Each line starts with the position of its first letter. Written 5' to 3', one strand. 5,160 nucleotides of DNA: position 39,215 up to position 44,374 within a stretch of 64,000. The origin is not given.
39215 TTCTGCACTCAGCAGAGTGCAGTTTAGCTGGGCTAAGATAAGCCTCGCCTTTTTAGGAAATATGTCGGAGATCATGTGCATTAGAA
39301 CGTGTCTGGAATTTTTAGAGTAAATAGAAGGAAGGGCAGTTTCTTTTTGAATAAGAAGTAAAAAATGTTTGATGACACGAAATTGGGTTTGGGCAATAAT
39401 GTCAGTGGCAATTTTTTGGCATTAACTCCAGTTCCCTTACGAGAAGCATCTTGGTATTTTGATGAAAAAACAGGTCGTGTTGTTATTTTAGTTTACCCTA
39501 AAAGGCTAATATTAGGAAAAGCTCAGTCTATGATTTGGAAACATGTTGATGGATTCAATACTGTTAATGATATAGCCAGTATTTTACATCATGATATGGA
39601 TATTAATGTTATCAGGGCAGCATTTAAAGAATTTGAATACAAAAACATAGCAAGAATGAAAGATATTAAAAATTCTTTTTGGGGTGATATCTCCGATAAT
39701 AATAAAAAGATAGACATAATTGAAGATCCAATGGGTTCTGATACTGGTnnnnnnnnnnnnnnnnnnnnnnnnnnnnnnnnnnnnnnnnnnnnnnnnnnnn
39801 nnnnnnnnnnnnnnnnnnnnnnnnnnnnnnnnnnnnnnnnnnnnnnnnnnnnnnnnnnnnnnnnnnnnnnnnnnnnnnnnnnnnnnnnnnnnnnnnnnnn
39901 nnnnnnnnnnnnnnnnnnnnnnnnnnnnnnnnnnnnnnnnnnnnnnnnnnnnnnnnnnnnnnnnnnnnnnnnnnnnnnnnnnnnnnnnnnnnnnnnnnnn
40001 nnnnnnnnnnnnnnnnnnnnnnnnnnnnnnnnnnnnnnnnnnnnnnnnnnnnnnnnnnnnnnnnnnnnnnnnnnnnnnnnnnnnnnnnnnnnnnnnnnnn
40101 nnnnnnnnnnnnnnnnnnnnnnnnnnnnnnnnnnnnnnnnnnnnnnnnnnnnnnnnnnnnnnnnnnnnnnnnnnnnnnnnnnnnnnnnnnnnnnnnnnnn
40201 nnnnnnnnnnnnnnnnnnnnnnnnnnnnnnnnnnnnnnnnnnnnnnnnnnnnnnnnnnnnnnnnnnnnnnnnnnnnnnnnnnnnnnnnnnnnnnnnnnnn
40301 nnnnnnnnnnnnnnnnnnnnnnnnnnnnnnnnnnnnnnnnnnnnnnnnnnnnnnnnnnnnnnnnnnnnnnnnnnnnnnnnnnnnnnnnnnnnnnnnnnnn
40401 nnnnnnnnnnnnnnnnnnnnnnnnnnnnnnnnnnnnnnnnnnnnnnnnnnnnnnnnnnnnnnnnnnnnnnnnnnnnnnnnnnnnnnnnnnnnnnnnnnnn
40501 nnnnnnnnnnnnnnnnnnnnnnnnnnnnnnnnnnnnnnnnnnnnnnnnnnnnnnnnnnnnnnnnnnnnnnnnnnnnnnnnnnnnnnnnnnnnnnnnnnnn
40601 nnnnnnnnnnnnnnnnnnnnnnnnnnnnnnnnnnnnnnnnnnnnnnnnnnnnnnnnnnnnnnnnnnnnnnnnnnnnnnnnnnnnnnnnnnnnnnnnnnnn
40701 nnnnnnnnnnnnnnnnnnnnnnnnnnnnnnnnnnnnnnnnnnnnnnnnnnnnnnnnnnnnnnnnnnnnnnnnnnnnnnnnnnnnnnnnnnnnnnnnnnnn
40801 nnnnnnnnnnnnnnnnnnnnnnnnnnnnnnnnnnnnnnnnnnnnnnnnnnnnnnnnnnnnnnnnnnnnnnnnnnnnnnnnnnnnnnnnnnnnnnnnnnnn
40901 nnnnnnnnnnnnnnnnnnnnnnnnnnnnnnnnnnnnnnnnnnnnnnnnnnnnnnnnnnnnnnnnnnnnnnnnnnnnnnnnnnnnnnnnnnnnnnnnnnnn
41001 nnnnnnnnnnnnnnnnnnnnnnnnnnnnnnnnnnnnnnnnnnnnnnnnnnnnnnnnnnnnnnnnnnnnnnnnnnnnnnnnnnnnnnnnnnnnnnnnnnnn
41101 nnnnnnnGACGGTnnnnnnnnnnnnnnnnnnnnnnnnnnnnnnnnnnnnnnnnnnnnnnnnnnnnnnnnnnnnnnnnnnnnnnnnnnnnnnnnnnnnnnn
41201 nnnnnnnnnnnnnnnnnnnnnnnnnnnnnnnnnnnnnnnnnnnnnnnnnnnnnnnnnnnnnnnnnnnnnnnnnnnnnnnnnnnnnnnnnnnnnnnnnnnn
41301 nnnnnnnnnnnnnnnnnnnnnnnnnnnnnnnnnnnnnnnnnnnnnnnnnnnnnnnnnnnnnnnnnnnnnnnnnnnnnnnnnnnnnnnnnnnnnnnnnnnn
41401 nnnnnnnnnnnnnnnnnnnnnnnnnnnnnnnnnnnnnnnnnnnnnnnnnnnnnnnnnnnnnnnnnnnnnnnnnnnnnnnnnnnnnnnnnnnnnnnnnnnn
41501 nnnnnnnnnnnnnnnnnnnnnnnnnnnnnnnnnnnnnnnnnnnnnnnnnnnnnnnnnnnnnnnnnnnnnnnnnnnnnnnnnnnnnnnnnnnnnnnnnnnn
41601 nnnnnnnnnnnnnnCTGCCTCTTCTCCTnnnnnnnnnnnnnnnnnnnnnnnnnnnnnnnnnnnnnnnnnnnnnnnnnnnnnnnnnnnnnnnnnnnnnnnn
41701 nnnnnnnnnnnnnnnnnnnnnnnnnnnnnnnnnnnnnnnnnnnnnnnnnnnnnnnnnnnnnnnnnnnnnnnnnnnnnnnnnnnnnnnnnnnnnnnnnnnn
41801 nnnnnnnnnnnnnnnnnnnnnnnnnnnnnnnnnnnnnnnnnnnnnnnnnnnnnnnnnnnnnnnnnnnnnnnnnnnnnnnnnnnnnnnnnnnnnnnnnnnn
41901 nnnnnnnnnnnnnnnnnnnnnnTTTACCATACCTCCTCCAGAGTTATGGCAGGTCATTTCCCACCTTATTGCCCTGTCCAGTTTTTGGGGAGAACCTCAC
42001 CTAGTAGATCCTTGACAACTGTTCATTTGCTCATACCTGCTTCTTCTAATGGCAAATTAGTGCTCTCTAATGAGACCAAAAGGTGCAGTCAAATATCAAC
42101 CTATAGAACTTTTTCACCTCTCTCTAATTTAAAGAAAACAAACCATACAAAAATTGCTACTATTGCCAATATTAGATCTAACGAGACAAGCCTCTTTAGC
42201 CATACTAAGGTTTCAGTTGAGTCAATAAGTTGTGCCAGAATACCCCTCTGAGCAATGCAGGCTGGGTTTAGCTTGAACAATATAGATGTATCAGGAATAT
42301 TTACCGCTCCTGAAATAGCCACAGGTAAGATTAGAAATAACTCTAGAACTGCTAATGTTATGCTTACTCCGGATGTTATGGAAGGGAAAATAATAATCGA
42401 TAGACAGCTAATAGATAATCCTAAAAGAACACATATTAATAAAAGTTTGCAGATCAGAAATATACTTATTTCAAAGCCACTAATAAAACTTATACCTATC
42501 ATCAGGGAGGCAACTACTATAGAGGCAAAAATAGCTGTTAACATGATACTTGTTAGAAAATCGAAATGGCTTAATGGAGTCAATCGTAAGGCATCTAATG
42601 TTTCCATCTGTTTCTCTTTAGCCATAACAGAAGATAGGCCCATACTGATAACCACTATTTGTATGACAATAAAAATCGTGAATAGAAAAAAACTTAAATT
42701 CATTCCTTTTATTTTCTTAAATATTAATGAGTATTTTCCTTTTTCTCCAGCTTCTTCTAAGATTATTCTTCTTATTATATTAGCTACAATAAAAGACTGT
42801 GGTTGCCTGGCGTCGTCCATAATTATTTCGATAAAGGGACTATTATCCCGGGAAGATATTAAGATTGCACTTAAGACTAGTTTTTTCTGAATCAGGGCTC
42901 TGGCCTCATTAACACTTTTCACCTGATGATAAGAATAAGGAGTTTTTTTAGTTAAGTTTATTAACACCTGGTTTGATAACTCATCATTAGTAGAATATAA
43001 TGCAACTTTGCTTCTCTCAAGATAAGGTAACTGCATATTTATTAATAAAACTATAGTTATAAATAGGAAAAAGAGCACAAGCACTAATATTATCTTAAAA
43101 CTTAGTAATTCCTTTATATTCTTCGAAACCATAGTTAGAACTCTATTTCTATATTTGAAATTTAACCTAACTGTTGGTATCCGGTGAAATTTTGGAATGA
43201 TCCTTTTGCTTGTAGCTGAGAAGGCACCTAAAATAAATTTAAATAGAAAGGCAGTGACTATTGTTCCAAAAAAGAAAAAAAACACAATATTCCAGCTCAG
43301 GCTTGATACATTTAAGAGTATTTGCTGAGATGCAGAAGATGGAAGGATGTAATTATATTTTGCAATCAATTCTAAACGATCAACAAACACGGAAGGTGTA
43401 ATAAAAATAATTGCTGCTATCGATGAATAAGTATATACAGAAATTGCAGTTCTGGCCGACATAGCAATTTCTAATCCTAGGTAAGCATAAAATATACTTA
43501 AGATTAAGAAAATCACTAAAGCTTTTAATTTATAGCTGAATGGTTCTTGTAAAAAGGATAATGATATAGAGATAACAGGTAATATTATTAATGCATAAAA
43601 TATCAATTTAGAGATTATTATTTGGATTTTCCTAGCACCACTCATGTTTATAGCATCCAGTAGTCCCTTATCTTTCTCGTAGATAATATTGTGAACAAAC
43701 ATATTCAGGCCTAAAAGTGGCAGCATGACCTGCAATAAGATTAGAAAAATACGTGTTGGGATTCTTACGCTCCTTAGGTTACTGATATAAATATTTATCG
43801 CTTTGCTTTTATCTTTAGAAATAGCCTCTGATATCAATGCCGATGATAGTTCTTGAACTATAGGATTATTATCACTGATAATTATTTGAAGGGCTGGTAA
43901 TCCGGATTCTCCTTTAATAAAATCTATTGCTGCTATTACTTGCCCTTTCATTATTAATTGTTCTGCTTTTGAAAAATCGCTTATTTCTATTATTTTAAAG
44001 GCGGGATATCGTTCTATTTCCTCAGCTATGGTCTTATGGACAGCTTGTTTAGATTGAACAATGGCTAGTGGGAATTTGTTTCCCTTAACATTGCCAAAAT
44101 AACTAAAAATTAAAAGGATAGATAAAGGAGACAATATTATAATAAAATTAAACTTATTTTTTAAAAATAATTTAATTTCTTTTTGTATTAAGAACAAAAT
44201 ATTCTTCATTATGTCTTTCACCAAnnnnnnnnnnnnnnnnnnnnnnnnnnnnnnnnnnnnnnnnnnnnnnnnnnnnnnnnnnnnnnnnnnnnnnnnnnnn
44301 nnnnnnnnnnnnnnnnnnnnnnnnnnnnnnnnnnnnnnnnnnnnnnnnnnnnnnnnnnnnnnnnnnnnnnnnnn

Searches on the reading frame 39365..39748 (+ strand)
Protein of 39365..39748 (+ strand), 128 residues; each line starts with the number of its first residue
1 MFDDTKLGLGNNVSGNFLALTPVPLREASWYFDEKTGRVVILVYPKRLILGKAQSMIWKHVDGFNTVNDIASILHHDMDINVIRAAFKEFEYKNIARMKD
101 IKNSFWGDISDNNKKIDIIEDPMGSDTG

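Call 24: search_protein_families(library=pfam, proteins=[window:39365-39748:+], max_evalue=10)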
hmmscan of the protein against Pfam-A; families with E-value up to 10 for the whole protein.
seq(128 aa): 2 families
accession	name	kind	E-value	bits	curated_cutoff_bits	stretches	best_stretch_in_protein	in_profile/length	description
PF02983.19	Pro_Al_protease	-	0.041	14.4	23.4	1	28-45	25-42/59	Alpha-lytic protease prodomain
PF05402.18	PqqD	-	0.2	12.5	23.4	1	55-87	20-54/67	Coenzyme PQQ synthesis protein D (PqqD)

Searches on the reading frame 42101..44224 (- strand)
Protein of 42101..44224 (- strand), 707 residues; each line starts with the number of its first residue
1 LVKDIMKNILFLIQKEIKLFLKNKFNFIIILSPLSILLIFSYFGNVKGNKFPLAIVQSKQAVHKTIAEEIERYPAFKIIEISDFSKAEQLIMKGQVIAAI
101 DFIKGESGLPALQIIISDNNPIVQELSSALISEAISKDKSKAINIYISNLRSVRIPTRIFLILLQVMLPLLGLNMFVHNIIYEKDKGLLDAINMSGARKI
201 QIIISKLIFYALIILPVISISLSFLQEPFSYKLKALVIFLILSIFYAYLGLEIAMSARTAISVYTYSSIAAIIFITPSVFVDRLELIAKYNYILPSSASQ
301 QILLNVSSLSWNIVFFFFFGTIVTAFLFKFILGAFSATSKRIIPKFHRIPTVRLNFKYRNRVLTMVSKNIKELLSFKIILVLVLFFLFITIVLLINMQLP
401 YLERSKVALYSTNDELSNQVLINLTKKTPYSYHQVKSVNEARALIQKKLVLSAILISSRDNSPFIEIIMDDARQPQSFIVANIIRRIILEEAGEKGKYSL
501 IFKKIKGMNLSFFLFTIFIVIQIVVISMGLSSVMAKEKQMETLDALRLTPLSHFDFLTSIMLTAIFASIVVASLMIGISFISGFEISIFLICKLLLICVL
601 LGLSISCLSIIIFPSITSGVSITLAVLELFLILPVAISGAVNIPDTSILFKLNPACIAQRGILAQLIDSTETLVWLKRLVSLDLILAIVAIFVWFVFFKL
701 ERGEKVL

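Call 4: search_protein_families(library=pfam, proteins=[window:42101-44224:-], max_evalue=0.01)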
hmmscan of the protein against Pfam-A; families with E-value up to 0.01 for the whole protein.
window:42101-44224:- (707 aa): 1 family
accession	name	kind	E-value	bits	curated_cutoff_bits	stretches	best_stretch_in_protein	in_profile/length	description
PF12698.13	ABC2_membrane_3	-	3.8e-18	66.1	31.6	2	378-697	4-344/347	ABC-2 family transporter protein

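Call 5: search_protein_families(library=ncbifam, proteins=[window:42101-44224:-], max_evalue=0.01)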
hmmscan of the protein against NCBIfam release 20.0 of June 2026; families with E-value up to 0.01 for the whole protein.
window:42101-44224:- (707 aa): 0 families
